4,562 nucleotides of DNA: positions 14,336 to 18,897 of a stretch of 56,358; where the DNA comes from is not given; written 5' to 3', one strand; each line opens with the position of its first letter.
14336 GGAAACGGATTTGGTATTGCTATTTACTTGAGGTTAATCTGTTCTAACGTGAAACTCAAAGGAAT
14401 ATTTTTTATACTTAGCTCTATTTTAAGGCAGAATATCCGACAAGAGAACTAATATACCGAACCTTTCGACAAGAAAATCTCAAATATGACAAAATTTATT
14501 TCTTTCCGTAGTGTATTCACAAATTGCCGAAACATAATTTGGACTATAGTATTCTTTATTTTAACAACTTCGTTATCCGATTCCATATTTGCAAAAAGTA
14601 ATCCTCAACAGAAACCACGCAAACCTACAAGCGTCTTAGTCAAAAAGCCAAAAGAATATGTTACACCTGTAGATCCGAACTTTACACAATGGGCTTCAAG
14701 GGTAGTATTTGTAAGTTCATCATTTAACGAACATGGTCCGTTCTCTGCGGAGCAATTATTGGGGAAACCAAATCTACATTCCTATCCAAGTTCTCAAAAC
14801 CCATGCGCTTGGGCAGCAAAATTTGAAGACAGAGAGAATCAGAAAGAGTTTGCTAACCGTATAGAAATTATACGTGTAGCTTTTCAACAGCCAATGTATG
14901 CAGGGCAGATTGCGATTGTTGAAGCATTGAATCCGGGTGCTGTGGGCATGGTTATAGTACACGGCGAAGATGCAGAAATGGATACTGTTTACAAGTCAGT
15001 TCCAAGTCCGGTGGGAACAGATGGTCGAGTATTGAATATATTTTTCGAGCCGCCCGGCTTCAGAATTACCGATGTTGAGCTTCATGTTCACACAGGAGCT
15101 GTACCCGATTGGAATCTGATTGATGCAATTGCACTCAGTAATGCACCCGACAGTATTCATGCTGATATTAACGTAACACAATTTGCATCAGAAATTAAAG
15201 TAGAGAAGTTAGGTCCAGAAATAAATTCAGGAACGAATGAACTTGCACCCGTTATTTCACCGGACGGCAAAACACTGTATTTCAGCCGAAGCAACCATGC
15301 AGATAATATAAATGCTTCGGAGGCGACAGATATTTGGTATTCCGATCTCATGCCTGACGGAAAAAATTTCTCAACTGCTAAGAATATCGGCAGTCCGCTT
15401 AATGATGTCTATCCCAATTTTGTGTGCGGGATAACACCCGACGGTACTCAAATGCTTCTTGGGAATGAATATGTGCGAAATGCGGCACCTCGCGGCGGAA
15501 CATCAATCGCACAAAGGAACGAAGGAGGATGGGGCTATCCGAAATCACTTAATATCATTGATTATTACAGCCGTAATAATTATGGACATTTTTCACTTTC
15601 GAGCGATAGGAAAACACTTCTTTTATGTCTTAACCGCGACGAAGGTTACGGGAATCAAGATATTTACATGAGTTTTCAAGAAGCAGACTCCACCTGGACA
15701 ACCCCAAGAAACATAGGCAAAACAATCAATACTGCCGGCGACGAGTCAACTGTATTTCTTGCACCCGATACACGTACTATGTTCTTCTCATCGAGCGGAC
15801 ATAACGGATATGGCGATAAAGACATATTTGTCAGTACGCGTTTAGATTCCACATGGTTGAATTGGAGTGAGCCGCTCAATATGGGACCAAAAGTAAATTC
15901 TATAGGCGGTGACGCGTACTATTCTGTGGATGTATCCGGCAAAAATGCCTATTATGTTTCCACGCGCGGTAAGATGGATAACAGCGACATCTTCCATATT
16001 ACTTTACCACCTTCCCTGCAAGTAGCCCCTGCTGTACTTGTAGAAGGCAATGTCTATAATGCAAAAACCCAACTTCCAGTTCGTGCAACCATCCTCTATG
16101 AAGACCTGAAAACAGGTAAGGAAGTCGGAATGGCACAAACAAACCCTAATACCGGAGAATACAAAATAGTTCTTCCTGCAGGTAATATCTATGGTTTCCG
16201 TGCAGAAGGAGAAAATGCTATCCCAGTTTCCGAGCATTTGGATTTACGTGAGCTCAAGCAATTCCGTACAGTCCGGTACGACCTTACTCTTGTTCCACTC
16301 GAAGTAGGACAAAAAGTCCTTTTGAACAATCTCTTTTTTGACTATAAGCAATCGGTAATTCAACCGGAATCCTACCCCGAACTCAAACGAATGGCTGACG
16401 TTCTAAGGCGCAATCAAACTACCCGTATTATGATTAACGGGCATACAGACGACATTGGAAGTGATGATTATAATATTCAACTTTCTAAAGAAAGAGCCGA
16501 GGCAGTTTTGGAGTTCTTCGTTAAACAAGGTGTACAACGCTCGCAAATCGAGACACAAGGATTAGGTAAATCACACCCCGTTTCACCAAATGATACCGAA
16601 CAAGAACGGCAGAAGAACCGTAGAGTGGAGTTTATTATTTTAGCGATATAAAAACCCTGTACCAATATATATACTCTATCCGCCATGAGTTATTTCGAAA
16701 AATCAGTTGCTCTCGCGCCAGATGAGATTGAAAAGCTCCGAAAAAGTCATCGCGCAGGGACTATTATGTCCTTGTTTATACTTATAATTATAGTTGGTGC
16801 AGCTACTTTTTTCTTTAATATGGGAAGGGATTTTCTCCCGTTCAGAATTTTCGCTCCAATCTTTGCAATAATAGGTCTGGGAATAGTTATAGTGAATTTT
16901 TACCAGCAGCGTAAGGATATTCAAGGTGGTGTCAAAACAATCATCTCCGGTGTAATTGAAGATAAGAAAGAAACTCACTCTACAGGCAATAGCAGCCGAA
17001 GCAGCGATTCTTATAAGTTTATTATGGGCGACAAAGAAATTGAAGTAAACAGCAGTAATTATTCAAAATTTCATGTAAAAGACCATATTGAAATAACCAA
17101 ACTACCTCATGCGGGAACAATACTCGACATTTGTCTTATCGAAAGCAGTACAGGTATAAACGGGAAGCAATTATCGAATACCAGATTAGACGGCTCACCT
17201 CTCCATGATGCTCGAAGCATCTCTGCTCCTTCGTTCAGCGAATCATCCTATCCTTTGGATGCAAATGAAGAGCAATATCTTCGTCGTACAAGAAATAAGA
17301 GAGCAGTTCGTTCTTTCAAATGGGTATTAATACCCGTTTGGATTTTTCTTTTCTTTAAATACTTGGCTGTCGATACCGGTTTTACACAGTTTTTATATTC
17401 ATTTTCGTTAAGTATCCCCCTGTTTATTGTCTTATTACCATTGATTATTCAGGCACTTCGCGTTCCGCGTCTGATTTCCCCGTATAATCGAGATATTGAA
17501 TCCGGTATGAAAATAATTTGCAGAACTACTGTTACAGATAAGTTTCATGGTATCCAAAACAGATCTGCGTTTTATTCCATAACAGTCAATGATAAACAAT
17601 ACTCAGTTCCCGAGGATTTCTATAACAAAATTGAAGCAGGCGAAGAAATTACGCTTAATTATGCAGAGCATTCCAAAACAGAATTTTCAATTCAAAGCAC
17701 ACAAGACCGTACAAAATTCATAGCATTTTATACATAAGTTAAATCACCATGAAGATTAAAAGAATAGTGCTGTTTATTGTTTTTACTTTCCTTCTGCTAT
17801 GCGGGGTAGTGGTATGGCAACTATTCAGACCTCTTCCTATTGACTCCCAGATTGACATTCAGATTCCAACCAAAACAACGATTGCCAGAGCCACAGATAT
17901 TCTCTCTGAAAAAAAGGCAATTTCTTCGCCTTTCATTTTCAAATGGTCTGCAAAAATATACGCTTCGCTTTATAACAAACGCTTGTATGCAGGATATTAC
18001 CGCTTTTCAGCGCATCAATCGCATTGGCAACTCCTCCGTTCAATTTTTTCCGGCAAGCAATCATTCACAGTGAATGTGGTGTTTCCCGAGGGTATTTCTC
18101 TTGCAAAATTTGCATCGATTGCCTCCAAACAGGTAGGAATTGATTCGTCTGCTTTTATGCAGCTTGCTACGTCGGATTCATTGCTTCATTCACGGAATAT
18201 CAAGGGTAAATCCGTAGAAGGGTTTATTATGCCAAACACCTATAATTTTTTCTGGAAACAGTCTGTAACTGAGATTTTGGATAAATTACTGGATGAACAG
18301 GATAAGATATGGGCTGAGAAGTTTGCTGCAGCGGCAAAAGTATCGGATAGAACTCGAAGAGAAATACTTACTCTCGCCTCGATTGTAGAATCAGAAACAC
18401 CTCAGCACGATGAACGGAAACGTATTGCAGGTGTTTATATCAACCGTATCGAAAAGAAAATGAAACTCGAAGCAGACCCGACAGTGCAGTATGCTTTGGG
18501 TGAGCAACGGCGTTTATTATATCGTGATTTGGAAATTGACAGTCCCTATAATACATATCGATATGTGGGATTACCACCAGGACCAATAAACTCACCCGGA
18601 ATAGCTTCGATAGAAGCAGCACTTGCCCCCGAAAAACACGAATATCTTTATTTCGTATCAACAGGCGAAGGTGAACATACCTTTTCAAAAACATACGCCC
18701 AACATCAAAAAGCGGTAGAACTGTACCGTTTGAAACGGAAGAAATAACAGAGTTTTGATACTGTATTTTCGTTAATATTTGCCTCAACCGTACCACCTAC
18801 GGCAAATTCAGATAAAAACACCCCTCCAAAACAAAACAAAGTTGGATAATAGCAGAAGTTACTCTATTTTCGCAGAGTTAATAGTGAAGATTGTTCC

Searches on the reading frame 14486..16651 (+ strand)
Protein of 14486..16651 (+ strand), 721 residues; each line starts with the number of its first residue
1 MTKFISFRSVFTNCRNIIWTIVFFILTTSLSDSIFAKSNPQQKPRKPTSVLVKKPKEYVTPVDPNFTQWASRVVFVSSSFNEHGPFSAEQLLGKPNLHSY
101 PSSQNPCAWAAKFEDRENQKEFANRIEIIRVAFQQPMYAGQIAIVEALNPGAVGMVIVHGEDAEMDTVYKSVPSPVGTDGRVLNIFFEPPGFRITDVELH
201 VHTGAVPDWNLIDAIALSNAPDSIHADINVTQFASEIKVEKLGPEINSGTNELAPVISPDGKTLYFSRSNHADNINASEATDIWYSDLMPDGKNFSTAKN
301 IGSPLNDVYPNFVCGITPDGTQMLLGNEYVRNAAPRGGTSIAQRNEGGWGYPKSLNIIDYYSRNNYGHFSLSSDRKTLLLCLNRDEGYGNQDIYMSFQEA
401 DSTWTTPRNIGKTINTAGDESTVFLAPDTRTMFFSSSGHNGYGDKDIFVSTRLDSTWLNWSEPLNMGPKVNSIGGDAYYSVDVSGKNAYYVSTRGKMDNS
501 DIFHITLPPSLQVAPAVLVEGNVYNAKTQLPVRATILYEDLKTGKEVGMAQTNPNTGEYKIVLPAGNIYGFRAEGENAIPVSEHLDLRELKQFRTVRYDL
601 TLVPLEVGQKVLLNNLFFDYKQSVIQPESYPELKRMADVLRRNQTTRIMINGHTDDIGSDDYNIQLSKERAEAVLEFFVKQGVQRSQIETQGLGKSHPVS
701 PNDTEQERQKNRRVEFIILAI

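Call 14: search_protein_families(library=pfam, proteins=[window:14486-16651:+], max_evalue=0.0001)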
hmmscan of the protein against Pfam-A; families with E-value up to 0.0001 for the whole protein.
window:14486-16651:+ (721 aa): 2 families
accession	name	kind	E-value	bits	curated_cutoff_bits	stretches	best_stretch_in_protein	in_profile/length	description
PF00691.25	OmpA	-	1.1e-25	90.3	27.2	1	617-712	1-98/98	OmpA family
PF07676.18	PD40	-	1.1e-14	54.3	20.9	1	243-271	2-30/38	WD40-like Beta Propeller Repeat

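Call 78: search_protein_families(library=ncbifam, proteins=[window:14486-16651:+], max_evalue=0.001)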
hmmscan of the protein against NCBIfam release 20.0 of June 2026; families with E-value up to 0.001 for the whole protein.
window:14486-16651:+ (721 aa): 39 families (the best 25 are shown)
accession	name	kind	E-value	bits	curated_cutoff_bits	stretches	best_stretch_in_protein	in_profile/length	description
NF053607.1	CHU_0125_OmpA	equivalog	8.7e-60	202.9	620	1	232-720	141-638/639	CHU_0125 family OmpA-like outer membrane integrity protein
NF052230.1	T9SS_PorE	exception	7.8e-55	186.3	600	1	270-699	186-600/648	PorE family type IX secretion system protein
NF053611.1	YiaD_Gzip_OmpA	equivalog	2.7e-35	121.9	175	1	614-718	102-206/206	YiaD family glycine zipper/OmpA-like lipoprotein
NF053585.1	OMP_LP_YfiB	equivalog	7.1e-29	100.8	128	1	614-719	56-161/163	outer membrane lipoprotein YfiB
NF053612.1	anchor_PA1041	equivalog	9.3e-27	94.5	250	1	614-718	131-235/236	PA1041 family peptidoglycan-binding anchor lipoprotein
NF053613.1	OMP_toxin_LptF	equivalog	1.5e-26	93.6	400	1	584-718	112-245/256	lipotoxin F family OmpA-related lipoprotein LptF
NF033763.1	exchanger_TraB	exception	6.6e-26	90.4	700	1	608-719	386-498/522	outer membrane exchange protein TraB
NF045787.1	OmpABordt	equivalog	1.8e-25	89.8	200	1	610-718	80-189/194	outer membrane protein OmpA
TIGR02802.1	Pal_lipo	equivalog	7.4e-25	87.1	125.35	1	616-717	2-103/104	peptidoglycan-associated lipoprotein Pal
TIGR03350.1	type_VI_ompA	equivalog_domain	6e-20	71.6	139.8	1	613-717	29-136/137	type VI secretion system protein TssL, long form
NF007804.1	PRK10510.1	equivalog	6.2e-20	71.5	307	1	613-717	111-215/219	OmpA family lipoprotein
NF007424.1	PRK09967.1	equivalog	5.1e-19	68.9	155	1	614-718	52-157/160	OmpA family protein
NF006541.1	PRK09038.1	equivalog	2.5e-17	63.4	283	1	614-719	141-249/253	flagellar motor protein MotD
TIGR03789.1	pdsO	hypoth_equivalog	1.8e-16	60.5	152.2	1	611-715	136-240/243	sortase-associated OmpA-like protein PdsO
NF005444.0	PRK07033.1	equivalog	5.1e-16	58.7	520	1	618-720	318-423/438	DotU family type VI secretion system protein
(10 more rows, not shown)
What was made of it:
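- A PorE-like gene lies in the window at 14486-16651 (call 78, below the family cut-off).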

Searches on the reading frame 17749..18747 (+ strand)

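Call 14: search_protein_families(library=pfam, proteins=[window:17749-18747:+], max_evalue=0.0001)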
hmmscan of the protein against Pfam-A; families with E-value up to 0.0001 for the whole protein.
window:17749-18747:+ (332 aa): 1 family
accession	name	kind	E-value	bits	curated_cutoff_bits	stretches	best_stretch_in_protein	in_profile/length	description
PF02618.21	YceG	-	7.7e-85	285.1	32.4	1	37-324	1-274/275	YceG-like family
